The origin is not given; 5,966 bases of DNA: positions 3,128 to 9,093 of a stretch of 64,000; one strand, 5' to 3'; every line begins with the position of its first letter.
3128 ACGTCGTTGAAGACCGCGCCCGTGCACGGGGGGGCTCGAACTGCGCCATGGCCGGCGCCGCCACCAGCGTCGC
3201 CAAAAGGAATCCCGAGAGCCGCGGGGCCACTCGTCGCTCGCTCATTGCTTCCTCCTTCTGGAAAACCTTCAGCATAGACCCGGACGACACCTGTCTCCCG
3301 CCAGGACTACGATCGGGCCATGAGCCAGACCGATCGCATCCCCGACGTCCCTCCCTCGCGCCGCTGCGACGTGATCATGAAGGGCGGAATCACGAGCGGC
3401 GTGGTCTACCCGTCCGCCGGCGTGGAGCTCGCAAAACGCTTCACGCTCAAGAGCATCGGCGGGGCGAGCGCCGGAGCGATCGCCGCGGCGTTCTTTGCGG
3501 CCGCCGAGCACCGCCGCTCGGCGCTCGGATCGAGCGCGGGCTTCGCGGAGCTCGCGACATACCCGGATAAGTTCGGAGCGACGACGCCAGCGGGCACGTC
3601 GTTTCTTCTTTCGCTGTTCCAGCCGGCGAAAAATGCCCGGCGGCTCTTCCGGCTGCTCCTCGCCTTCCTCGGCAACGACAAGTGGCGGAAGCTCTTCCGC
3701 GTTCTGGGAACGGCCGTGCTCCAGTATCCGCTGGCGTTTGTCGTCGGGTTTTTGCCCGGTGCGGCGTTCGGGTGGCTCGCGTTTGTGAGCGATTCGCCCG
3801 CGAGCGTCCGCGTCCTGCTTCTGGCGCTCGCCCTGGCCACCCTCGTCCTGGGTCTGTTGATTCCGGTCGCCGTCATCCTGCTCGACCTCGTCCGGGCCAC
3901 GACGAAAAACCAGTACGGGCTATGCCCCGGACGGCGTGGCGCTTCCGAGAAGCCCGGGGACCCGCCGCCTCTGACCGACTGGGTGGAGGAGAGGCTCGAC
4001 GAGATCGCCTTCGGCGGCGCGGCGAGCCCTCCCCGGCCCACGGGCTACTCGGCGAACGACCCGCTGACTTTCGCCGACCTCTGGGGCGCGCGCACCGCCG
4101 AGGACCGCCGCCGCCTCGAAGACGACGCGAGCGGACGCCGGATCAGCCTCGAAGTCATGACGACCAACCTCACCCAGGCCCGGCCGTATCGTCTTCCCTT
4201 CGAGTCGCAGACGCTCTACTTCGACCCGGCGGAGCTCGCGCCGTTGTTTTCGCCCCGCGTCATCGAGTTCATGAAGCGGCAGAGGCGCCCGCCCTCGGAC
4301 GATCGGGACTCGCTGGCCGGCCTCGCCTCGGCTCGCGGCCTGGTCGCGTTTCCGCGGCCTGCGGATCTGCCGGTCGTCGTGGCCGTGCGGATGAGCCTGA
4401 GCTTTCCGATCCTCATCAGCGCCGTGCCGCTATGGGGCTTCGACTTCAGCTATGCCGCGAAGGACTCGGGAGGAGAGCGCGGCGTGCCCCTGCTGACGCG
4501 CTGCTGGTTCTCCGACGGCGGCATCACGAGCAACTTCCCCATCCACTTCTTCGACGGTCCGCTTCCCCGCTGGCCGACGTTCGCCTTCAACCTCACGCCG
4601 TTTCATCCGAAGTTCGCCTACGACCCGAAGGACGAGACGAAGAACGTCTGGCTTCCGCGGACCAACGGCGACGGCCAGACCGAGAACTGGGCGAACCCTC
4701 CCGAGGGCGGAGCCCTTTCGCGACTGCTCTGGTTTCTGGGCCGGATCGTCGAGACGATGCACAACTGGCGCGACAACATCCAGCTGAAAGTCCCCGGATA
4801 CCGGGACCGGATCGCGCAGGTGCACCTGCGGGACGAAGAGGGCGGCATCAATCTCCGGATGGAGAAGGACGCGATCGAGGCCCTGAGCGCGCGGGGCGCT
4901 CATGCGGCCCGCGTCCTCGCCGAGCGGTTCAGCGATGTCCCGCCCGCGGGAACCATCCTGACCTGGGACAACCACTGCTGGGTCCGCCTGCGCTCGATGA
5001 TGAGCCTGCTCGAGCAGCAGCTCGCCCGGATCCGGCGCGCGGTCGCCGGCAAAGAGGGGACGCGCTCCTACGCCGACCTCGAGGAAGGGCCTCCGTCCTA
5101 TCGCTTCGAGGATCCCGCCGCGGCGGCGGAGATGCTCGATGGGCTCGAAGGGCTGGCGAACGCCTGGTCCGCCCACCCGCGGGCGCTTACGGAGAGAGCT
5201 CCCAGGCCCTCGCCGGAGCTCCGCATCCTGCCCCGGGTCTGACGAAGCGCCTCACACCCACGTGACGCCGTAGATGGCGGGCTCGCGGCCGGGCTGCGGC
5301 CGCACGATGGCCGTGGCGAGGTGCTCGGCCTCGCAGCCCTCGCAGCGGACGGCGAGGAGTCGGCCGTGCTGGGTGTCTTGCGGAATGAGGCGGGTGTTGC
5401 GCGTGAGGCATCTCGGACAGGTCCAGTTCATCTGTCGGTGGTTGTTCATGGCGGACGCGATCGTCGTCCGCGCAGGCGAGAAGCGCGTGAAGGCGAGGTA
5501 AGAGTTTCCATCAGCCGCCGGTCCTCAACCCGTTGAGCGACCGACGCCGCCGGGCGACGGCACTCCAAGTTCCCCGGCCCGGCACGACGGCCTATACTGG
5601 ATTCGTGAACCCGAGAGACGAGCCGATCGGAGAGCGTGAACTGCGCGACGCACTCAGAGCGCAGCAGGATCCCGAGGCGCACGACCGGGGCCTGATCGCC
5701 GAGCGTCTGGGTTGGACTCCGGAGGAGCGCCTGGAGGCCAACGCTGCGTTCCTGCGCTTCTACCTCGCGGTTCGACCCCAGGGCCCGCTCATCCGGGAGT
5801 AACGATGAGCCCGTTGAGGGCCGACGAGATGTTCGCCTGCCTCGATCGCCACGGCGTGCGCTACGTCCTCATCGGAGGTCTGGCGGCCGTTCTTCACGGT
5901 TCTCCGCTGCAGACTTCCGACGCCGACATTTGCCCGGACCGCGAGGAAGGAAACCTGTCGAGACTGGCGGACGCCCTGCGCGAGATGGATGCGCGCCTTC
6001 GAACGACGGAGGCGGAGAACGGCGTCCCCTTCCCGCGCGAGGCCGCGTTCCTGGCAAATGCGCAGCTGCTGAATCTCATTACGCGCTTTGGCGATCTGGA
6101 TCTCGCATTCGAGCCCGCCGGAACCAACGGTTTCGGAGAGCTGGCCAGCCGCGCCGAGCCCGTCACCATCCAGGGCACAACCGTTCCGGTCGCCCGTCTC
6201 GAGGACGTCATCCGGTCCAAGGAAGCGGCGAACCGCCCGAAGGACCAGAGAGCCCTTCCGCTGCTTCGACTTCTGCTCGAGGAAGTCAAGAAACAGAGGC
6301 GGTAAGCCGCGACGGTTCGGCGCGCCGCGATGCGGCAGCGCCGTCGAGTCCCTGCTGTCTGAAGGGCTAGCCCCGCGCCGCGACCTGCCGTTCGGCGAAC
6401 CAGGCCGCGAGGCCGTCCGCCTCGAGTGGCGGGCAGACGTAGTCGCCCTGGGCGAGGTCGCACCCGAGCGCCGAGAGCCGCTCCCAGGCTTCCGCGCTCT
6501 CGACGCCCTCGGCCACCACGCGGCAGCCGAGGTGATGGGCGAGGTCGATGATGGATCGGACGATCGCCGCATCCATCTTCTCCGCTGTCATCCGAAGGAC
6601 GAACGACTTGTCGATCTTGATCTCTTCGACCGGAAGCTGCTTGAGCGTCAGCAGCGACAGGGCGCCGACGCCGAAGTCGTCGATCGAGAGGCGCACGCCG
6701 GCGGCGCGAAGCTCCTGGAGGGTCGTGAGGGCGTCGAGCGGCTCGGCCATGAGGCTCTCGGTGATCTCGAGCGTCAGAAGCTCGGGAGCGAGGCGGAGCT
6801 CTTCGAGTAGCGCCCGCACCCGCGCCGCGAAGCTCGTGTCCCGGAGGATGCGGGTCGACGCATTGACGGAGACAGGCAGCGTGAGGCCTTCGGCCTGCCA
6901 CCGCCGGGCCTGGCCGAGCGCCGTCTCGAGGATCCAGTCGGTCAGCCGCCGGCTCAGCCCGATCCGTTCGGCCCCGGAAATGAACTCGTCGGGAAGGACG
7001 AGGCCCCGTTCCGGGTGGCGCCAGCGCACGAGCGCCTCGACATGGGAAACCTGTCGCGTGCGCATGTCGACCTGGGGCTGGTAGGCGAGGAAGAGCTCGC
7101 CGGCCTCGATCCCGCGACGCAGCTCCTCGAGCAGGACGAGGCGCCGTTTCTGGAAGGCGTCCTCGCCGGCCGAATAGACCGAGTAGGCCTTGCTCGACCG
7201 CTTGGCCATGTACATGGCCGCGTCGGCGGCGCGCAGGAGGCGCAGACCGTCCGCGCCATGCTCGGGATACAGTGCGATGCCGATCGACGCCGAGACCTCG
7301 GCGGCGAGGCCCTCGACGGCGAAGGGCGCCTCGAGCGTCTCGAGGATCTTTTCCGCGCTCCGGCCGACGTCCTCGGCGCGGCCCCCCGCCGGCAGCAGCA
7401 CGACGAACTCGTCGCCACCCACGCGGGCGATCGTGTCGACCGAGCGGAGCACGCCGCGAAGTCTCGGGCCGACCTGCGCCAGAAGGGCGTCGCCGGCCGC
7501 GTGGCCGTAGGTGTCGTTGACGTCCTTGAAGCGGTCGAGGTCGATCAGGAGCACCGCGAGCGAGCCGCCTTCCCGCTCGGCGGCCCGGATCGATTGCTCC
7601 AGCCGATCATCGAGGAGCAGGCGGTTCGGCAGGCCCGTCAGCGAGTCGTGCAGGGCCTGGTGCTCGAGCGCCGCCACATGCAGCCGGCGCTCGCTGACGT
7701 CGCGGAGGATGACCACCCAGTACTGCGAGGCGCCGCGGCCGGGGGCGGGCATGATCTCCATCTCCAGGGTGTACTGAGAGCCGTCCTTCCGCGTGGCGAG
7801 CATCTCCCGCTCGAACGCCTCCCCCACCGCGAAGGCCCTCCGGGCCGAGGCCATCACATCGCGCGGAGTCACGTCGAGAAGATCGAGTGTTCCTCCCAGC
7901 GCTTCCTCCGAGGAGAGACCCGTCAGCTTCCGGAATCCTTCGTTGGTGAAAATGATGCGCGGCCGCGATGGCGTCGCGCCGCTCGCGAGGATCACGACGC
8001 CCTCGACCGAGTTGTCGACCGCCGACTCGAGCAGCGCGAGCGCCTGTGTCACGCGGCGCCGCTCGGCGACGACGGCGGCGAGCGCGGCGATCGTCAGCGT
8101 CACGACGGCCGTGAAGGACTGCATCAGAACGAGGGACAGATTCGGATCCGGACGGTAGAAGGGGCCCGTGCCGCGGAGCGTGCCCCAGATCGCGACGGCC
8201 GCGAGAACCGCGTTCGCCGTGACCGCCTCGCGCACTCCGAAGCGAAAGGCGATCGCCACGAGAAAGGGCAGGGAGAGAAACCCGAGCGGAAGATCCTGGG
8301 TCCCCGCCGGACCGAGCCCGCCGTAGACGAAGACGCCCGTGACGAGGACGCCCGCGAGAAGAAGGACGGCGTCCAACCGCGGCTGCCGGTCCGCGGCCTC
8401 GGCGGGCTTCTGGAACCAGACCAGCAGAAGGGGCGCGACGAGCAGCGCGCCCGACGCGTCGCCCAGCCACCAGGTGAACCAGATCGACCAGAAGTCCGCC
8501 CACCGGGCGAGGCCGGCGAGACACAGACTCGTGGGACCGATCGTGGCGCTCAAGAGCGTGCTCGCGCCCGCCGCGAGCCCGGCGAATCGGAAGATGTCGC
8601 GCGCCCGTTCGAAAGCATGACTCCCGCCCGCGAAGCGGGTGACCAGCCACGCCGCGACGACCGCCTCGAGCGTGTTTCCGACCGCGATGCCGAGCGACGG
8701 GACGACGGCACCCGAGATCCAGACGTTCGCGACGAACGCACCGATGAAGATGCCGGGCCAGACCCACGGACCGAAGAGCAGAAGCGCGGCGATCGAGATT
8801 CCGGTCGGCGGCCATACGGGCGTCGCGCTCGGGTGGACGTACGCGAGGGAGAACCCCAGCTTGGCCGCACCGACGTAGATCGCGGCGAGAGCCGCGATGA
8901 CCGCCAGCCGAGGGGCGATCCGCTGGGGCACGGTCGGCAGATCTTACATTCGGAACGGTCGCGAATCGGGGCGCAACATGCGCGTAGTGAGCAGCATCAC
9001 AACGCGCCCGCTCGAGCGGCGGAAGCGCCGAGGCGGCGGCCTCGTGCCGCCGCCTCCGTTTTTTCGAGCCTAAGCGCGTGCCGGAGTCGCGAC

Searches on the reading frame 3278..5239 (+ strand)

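Call 31: search_protein_families(library=pfam, proteins=[window:3278-5239:+], max_evalue=0.001)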
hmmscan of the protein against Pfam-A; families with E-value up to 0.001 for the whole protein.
window:3278-5239:+ (654 aa): 1 family
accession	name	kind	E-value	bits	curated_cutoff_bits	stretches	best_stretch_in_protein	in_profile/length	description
PF01734.28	Patatin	-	1.1e-08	35.9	27.7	1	349-425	135-190/191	Patatin-like phospholipase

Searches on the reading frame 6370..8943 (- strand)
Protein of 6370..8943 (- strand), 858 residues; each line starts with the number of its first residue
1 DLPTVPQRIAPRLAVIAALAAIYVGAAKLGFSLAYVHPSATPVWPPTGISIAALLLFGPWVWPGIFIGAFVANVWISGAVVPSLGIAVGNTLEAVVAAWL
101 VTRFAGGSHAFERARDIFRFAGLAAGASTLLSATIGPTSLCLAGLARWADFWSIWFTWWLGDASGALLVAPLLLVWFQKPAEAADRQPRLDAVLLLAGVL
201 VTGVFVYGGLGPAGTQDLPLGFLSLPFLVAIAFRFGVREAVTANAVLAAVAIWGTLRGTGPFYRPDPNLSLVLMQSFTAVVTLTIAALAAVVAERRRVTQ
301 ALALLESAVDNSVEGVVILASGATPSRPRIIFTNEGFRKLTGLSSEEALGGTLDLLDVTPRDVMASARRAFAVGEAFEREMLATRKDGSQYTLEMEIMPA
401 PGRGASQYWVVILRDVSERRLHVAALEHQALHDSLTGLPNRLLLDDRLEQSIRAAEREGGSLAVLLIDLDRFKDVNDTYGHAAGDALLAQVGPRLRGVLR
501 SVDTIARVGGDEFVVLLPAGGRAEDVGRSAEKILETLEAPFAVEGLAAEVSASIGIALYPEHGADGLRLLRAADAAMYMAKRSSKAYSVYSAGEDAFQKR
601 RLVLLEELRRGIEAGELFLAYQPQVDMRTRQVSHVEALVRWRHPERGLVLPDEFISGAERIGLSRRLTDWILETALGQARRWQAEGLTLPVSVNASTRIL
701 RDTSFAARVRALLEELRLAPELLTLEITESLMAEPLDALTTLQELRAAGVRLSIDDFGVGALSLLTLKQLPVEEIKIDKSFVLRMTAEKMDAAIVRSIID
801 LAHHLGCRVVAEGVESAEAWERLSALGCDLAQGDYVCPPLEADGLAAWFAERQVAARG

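Call 31: search_protein_families(library=pfam, proteins=[window:6370-8943:-], max_evalue=0.001)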
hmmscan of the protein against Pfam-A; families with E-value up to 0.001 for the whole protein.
window:6370-8943:- (858 aa): 6 families
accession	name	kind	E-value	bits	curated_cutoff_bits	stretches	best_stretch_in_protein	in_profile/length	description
PF00563.25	EAL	-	1.4e-73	247.6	31.3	1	606-839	2-236/236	EAL domain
PF05231.19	MASE1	-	3.4e-51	174.6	29.8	1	17-296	3-299/299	MASE1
PF00990.26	GGDEF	-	8.2e-48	162.7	23.8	1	430-584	1-158/161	Diguanylate cyclase, GGDEF domain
PF13426.13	PAS_9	-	3.3e-09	37.4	27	1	329-418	12-103/103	PAS domain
PF08448.16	PAS_4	-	2.7e-06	28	23.1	1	329-420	16-109/110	PAS fold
PF13188.13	PAS_8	-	4.5e-06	26.8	21.8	1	304-361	2-55/65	PAS domain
